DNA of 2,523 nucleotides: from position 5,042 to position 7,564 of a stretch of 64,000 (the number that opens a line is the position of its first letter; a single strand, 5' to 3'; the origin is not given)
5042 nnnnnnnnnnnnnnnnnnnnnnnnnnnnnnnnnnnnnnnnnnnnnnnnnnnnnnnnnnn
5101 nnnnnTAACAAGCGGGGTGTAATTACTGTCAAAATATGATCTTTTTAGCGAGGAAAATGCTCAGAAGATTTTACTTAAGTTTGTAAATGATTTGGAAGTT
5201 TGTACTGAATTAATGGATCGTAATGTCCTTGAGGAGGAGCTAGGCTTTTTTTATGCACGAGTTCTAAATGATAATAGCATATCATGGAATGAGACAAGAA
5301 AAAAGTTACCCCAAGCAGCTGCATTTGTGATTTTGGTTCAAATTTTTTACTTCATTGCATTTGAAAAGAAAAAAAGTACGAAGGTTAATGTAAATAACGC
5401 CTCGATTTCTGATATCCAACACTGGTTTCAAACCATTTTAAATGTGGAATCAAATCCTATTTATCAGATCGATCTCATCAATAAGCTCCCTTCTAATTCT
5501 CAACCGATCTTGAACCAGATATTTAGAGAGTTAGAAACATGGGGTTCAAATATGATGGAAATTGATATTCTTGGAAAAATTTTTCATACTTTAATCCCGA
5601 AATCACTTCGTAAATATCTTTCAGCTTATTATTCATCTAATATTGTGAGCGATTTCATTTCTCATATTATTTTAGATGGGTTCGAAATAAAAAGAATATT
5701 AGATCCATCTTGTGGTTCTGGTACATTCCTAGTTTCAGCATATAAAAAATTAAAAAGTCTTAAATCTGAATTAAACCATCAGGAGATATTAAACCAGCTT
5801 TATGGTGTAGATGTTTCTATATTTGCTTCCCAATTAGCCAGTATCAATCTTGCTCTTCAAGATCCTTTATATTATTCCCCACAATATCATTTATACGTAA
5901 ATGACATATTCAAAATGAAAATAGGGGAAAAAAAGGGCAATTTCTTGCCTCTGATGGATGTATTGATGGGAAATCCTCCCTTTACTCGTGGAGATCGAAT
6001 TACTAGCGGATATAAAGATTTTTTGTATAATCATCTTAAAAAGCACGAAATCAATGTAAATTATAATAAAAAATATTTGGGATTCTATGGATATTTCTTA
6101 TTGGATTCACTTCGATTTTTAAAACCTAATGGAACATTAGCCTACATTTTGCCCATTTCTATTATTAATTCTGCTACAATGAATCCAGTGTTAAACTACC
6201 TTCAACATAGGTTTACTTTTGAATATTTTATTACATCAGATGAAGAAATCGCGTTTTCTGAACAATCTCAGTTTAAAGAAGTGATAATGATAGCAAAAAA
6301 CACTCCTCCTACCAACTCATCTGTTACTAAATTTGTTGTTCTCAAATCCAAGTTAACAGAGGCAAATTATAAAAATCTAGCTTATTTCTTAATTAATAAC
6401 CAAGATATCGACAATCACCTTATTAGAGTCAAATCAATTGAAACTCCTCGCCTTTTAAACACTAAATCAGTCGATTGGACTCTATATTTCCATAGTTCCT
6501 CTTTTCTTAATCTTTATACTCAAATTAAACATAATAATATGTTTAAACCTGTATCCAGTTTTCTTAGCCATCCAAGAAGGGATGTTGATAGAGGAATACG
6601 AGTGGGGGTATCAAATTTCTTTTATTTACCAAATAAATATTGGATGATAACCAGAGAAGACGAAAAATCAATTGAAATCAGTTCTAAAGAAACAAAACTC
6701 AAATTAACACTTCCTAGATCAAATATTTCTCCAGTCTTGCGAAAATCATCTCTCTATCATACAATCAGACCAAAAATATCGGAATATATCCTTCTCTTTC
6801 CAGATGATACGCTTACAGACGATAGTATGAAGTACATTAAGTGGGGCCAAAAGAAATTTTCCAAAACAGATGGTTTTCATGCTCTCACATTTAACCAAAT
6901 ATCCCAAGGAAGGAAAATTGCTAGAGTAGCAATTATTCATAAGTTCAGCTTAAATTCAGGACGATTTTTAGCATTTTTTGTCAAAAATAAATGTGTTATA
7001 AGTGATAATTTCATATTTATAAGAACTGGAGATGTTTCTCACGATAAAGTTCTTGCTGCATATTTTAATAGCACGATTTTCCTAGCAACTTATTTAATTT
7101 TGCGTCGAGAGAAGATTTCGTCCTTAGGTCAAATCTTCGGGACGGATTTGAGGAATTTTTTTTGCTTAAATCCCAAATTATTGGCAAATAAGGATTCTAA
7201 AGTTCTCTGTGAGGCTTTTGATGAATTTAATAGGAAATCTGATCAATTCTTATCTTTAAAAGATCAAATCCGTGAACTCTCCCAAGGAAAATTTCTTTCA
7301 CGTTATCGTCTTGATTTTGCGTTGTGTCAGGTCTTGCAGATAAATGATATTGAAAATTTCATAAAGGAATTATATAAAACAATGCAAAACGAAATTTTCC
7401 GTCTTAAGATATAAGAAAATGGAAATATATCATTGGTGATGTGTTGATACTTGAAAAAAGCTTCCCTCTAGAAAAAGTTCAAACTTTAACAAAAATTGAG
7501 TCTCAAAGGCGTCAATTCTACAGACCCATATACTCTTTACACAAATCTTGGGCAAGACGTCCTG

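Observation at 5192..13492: Nuclease-less triple DNA-methyltransferase block with a PhoU-like/PiT pair between two DUF1156 paralogues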

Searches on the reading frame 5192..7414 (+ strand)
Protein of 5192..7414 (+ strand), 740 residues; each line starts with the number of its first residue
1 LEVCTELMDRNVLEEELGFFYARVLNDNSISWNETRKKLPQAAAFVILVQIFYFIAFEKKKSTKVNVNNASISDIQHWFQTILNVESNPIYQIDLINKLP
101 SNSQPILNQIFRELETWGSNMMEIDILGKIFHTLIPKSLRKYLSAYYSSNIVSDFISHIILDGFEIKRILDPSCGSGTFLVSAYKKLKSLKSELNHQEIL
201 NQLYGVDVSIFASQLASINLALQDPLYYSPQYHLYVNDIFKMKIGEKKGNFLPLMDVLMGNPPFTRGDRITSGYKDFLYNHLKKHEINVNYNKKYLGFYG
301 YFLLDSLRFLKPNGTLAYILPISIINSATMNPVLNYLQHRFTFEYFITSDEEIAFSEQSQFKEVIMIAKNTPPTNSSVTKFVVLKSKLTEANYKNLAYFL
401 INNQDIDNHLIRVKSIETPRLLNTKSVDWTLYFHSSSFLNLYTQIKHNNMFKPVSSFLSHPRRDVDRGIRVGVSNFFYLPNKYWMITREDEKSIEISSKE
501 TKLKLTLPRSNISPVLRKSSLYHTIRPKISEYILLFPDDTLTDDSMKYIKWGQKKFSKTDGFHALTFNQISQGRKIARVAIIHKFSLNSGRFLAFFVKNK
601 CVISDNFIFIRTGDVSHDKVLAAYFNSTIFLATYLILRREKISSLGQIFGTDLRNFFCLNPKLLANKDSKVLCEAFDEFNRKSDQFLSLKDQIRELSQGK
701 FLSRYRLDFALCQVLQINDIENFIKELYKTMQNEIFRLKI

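Call 3: search_protein_families(library=pfam, proteins=[window:5192-7414:+], max_evalue=0.01)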
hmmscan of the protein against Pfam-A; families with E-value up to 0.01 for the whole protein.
window:5192-7414:+ (740 aa): 3 families
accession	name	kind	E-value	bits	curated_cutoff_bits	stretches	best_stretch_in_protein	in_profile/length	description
PF02384.22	N6_Mtase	-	1.1e-15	58.3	20.4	1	124-327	3-190/311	N-6 DNA Methylase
PF20473.4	MmeI_Mtase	-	4.6e-11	42.8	27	1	167-224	21-86/259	MmeI, DNA-methyltransferase domain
PF07669.17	Eco57I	-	1.9e-08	35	25.3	1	201-341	1-157/171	Eco57I restriction-modification methylase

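Call 4: search_protein_families(library=ncbifam, proteins=[window:5192-7414:+], max_evalue=0.01)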
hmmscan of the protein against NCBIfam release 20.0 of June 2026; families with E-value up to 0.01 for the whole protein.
window:5192-7414:+ (740 aa): 5 families
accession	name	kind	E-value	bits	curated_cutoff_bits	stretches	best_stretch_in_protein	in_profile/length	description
NF047738.1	antiphage_MADS2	equivalog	6.1e-12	44.6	720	2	106-189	273-355/654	methylation-associated defense system DNA methyltransferase MAD2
NF033452.1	BREX_1_MTaseX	exception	2.7e-06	25.5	500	1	168-222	316-377/1210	BREX-1 system adenine-specific DNA-methyltransferase PglX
NF033454.1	BREX_5_MTaseX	exception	4.9e-06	24.4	900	1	168-223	304-367/1404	BREX-5 system adenine-specific DNA-methyltransferase PglX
NF033451.1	BREX_2_MTaseX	equivalog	0.00046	18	400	1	163-220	221-286/1185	BREX-2 system adenine-specific DNA-methyltransferase PglX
NF033455.1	BREX_6_MTaseX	exception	0.00096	16.7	900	1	162-222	325-398/1319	BREX-6 system adenine-specific DNA-methyltransferase PglX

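Call 5: search_protein_families(library=padloc, proteins=[window:5192-7414:+], max_evalue=0.01)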
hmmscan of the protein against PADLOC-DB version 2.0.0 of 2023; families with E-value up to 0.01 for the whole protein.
window:5192-7414:+ (740 aa): 42 families (the best 25 are shown)
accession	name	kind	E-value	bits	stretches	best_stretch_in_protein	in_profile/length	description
PDLC03267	MTase_II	-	3.6e-21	73.7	1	141-482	11-307/539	Type II methyltransferase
PDLC04134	mad2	-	2.9e-17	60.7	1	47-373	165-449/492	mads_2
PDLC03348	MTase_II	-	3.7e-15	53.5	1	112-336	188-421/727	Type II methyltransferase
PDLC03338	MTase_II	-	2e-14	51.2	1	126-328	112-308/604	Type II methyltransferase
PDLC03021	MTase_I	-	3.9e-12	43.8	1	103-323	121-329/491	Type I methyltransferase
PDLC03630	REase_MTase_IIG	-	1.8e-11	40.6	1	124-226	345-474/1100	Type IIG restriction enzyme-methyltransferase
PDLC03018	MTase_I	-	9e-11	38.9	1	76-189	237-351/749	Type I methyltransferase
PDLC03612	REase_MTase_IIG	-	9.7e-10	35.2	2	246-396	799-939/1247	Type IIG restriction enzyme-methyltransferase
PDLC03285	MTase_II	-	8.4e-09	33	1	135-383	6-230/413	Type II methyltransferase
PDLC03026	MTase_I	-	9.7e-09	32.9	1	107-325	103-311/487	Type I methyltransferase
PDLC03357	MTase_II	-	1.2e-08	31.8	1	121-327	98-291/620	Type II methyltransferase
PDLC03035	MTase_I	-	1.3e-08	31.9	1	101-265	129-285/653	Type I methyltransferase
PDLC03030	MTase_I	-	2.2e-08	31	1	122-368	308-579/670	Type I methyltransferase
PDLC02643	DrmMI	-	2e-07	27.2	1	254-339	868-951/1347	DrmMI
PDLC03313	MTase_II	-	2.3e-07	27.7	1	149-416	28-296/563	Type II methyltransferase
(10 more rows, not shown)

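Call 64: find_homologous_proteins(query=window:5213-7414:+, max_evalue=0.00001)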
Query window:5213-7414:+ (733 aa): 85 proteins with E <= 0.00001 among 8000 candidates.
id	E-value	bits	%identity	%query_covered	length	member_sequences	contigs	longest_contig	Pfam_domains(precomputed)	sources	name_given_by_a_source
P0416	0.0e+0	1640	100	100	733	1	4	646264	PF02384.23,PF07669.18,PF20473.5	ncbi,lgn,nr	ncbi:MAG: hypothetical protein EAX86_03150 [Candidatus Heimdallarchaeota archaeon]|nr:hypothetical p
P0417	1.9e-292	990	61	100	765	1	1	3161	PF02384.23,PF07669.18,PF20473.5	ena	-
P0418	2.6e-209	715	47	100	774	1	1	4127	PF02384.23,PF07669.18,PF20473.5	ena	-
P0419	1.7e-208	713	47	100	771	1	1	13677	PF02384.23,PF07669.18,PF20473.5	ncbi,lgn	-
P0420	7.6e-206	704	47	99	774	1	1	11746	PF02384.23,PF07669.18,PF20473.5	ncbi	-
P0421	4.3e-205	701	46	100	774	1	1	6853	PF02384.23,PF07669.18,PF20473.5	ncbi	-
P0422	4.0e-203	695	46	99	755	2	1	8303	PF02384.23,PF07669.18,PF20473.5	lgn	-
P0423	4.0e-202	692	46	99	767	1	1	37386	PF02384.23,PF07669.18,PF20473.5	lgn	-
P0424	6.7e-201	688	48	98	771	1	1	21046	PF22008.3,PF02384.23,PF07669.18,PF20473.5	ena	-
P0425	1.2e-197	677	47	99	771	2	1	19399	PF02384.23,PF07669.18,PF20473.5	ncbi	ncbi:MAG: class I SAM-dependent DNA methyltransferase [Candidatus Hermodarchaeota archaeon]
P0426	2.0e-197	676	47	99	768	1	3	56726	PF02384.23,PF07669.18,PF20473.5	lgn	-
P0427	2.4e-197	676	46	99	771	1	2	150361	PF02384.23,PF07669.18,PF20473.5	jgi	-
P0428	4.2e-197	675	46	98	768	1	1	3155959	PF02384.23,PF07669.18,PF20473.5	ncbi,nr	ncbi:MAG: SAM-dependent DNA methyltransferase [Candidatus Heimdallarchaeota archaeon]|nr:MAG: SAM-de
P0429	4.9e-197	675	46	98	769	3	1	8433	PF22008.3,PF02384.23,PF07669.18,PF20473.5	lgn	-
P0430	8.9e-196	671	46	98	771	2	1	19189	PF02384.23,PF07669.18,PF20473.5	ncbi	ncbi:MAG: HsdM family class I SAM-dependent methyltransferase [Candidatus Hodarchaeales archaeon]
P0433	1.9e-194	666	45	99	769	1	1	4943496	PF02384.23,PF07669.18,PF20473.5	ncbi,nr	ncbi:MAG: N-6 DNA methylase [Candidatus Heimdallarchaeota archaeon]|nr:MAG: N-6 DNA methylase [Candi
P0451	1.3e-133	465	35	99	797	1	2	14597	PF02384.23,PF07669.18,PF20473.5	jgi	-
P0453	4.1e-87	311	29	99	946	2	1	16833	PF02384.23,PF07669.18,PF20473.5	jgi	-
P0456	3.6e-82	295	29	99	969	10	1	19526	PF02384.23,PF07669.18,PF13588.13,PF20473.5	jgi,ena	-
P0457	7.1e-81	291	29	99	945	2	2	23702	PF02384.23,PF07669.18,PF13588.13,PF20473.5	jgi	jgi:type I restriction-modification system DNA methylase subunit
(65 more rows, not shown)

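Call 66: search_protein_families(library=pfam, proteins=[P0457, P0456, P0453, P0451, P0433], max_evalue=0.01)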
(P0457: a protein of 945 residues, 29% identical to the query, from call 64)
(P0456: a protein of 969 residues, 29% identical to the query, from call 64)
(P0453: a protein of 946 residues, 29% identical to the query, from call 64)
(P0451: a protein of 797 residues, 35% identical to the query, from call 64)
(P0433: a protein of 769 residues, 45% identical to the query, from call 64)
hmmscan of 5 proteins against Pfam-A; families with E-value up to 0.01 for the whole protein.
P0457 (945 aa): 5 families
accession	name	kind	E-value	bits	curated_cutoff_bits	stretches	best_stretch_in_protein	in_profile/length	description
PF02384.22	N6_Mtase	-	8.3e-17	61.9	20.4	1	303-578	3-238/311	N-6 DNA Methylase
PF07669.17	Eco57I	-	2.9e-15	57.2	25.3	1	385-557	2-171/171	Eco57I restriction-modification methylase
PF20473.4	MmeI_Mtase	-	8e-09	35.5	27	1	337-516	13-191/259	MmeI, DNA-methyltransferase domain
PF13588.12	HSDR_N_2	-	9e-06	26.2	25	1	12-121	2-95/110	Type I restriction enzyme R protein N terminus (HSDR_N)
PF01170.24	UPF0020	-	0.0011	19.1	22.3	0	344-394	29-65/197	RMKL-like, methyltransferase domain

P0456 (969 aa): 4 families
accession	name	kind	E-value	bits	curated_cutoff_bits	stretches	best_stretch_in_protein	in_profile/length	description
PF02384.22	N6_Mtase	-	1.6e-15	57.7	20.4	1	326-597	3-234/311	N-6 DNA Methylase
PF07669.17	Eco57I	-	1.3e-12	48.6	25.3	1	409-577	2-167/171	Eco57I restriction-modification methylase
PF20473.4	MmeI_Mtase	-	3.3e-09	36.7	27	1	356-550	9-202/259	MmeI, DNA-methyltransferase domain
PF13588.12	HSDR_N_2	-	7.8e-06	26.4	25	1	34-144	2-96/110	Type I restriction enzyme R protein N terminus (HSDR_N)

P0453 (946 aa): 4 families
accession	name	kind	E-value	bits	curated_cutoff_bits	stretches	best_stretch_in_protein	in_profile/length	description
PF02384.22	N6_Mtase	-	1.2e-13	51.5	20.4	1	303-569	3-228/311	N-6 DNA Methylase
PF07669.17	Eco57I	-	6.6e-13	49.5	25.3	1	387-553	3-166/171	Eco57I restriction-modification methylase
PF20473.4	MmeI_Mtase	-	3.4e-09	36.7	27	1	332-522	8-197/259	MmeI, DNA-methyltransferase domain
PF13588.12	HSDR_N_2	-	0.00031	21.2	25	1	12-120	2-94/110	Type I restriction enzyme R protein N terminus (HSDR_N)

P0451 (797 aa): 5 families
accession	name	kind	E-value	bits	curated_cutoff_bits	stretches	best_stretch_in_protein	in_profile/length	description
PF02384.22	N6_Mtase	-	7.8e-19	68.6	20.4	1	162-426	2-237/311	N-6 DNA Methylase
PF07669.17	Eco57I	-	1.8e-11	44.9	25.3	1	240-397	2-166/171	Eco57I restriction-modification methylase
PF20473.4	MmeI_Mtase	-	2.5e-07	30.6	27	1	203-364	19-195/259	MmeI, DNA-methyltransferase domain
PF12950.13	TaqI_C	-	0.00096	19.8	26.5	1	596-712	7-110/118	TaqI-like C-terminal specificity domain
PF01170.24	UPF0020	-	0.0056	16.8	22.3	0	192-271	17-93/197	RMKL-like, methyltransferase domain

P0433 (769 aa): 6 families
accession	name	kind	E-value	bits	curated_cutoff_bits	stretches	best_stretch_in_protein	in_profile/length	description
PF02384.22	N6_Mtase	-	6.6e-16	59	20.4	1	154-422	4-255/311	N-6 DNA Methylase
PF07669.17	Eco57I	-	1.5e-14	54.9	25.3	1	230-379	2-166/171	Eco57I restriction-modification methylase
PF20473.4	MmeI_Mtase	-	8.4e-10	38.7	27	1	188-251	14-85/259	MmeI, DNA-methyltransferase domain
PF13847.12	Methyltransf_31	-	0.00021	21.4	27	1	192-290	2-81/145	Methyltransferase domain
PF01170.24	UPF0020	-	0.0047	17.1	22.3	0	192-301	27-137/197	RMKL-like, methyltransferase domain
PF12950.13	TaqI_C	-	0.0082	16.8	26.5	0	577-664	18-94/118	TaqI-like C-terminal specificity domain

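Call 84: find_encoding_contigs(protein=P0457, flank=7000, max_places=1)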
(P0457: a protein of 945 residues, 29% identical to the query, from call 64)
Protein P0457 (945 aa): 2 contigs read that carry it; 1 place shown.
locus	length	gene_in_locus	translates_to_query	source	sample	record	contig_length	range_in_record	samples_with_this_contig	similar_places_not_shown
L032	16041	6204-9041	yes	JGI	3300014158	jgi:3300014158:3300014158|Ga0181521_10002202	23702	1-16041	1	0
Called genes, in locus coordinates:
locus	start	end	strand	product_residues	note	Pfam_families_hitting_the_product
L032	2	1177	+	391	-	?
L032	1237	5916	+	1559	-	PF13240:Zn_Ribbon_1 (weak), PF13195:DUF4011, PF00270:DEAD (faint), PF13086:AAA_11, PF13086:AAA_11 (weak), PF13087:AAA_12, PF18741:MTES_1575, PF11784:DUF3320, +5 more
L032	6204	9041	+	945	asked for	PF13588:HSDR_N_2 (faint), PF02384:N6_Mtase, PF20473:MmeI_Mtase, PF07669:Eco57I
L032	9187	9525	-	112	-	-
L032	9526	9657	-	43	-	-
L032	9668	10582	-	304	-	PF00589:Phage_integrase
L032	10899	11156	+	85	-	-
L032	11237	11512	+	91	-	PF02597:ThiS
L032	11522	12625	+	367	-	PF15902:Sortilin-Vps10 (faint), PF14870:PSII_BNR (faint), PF02012:BNR (faint)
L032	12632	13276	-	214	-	PF13240:Zn_Ribbon_1 (weak)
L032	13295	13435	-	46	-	-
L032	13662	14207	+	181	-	PF01037:AsnC_trans_reg (weak)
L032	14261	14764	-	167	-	-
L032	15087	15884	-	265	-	PF13231:PMT_2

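Call 94: predict_structure(alignment_id=A2)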
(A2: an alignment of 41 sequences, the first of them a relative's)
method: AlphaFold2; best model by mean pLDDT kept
length: 733 residues; sequences in the alignment: 41
mean_pLDDT: 86.5   pTM: 0.87
mean pLDDT of the five models: 86.5, 85.1, 85.1, 84.3, 83.6
residues with pLDDT >= 90: 437; 70-90: 201; 50-70: 80; < 50: 15
segments of 3 or more residues with pLDDT < 50: 13-24
pLDDT, mean of each block of 10 residues (from residue 1): 72 46 56 79 80 68 79 62 73 85 84 63 66 58 90 80 87 92 88 89 73 72 67 79 82 83 83 92 86 92 95 92 91 96 85 88 94 95 93 92 94 85 92 94 95 93 90 96 95 96 94 94 93 90 95 91 91 96 95 95 96 98 95 88 92 96 97 95 95 92 96 96 93 64
secondary structure, 60 per line:
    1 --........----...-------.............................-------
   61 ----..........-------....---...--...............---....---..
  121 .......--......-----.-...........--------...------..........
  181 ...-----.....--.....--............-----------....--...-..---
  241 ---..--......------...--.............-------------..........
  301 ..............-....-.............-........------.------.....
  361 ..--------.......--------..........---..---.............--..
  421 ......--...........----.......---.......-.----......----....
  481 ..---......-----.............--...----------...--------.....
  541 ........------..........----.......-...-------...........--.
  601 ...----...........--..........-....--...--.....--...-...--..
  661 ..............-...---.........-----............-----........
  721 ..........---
elements in order (helices of 4 or more, strands of 3 or more residues): H3-10 H25-53 H65-74 H82-85 H94-108 H112-115 H119-127 H130-135 H143-153 E162-164 H171-183 H189-193 E196-200 H203-214 E226-229 E248-253 H265-277 H291-302 E303-314 H316-319 H321-333 E335-342 E356-362 E371-377 H386-395 E404-410 H411-416 H419-426 H429-439 E444-446 H447-450 H454-457 E458-460 H467-470 E477-482 E486-491 E497-501 E505-509 E525-527 H536-548 H555-564 E569-575 E577-579 E587-597 E600-603 H608-618 H621-630 E632-635 E638-640 H643-647 E650-652 H659-674 H682-690 H696-707 H713-730
